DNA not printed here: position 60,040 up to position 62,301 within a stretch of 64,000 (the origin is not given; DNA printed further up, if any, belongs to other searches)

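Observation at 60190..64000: Uncharacterised redox module: polyferredoxin-MvhD fusion, GTTCAA-regulated small gene, TorD-like chaperone and a Tat-signal protein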

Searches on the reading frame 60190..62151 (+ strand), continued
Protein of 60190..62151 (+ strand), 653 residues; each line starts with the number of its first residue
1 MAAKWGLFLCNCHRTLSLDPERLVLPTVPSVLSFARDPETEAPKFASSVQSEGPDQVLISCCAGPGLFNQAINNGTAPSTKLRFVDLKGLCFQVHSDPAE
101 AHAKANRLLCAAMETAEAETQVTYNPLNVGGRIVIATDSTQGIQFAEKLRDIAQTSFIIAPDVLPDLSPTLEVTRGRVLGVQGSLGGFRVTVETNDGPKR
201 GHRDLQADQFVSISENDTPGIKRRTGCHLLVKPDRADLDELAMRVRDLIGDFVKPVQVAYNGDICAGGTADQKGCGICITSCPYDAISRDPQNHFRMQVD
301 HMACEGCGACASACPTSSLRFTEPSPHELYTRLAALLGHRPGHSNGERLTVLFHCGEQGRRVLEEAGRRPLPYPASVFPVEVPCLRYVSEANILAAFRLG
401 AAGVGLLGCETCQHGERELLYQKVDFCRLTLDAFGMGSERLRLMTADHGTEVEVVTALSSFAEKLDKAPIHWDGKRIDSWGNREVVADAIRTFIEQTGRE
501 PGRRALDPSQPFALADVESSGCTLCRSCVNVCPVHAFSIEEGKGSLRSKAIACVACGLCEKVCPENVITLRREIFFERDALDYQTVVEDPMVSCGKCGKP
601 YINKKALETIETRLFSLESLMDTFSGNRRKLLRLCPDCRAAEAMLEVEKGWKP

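Call 91: search_protein_representatives(protein=window:60190-62151:+)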
Query: 653 residues. Proteins with E-value up to 0.001 (for the whole library): 4587; up to 1e-10: 1385; up to 1e-30: 269. The best 150 are listed.
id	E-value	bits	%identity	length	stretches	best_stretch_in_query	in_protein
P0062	1.8e-267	905.7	61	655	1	1-653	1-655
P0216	1.1e-194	665.2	48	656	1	4-653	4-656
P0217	5.0e-183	626.7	47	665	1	4-653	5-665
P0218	9.4e-173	592.7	46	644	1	2-653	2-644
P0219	7.2e-169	579.9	45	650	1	2-653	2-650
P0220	1.4e-168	579.0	46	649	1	3-653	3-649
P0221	1.0e-166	572.8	46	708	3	198-653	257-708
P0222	3.7e-152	524.7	45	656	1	4-653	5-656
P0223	1.5e-146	506.2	44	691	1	3-653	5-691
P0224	4.5e-145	501.3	43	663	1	2-653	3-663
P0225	2.7e-140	485.5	43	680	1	3-653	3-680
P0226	2.4e-136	472.5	72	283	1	371-653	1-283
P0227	5.1e-133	461.5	50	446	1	206-653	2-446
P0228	1.4e-119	417.1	40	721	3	202-653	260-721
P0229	3.4e-119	415.8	40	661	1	85-653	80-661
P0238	2.7e-66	241.0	32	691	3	224-641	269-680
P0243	2.7e-57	211.2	28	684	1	7-644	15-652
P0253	1.3e-49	185.9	34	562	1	117-644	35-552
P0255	5.3e-49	183.9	29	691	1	7-641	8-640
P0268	5.8e-44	167.2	31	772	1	172-644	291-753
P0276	6.7e-43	163.7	23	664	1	8-643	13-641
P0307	9.1e-40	153.3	29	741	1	170-642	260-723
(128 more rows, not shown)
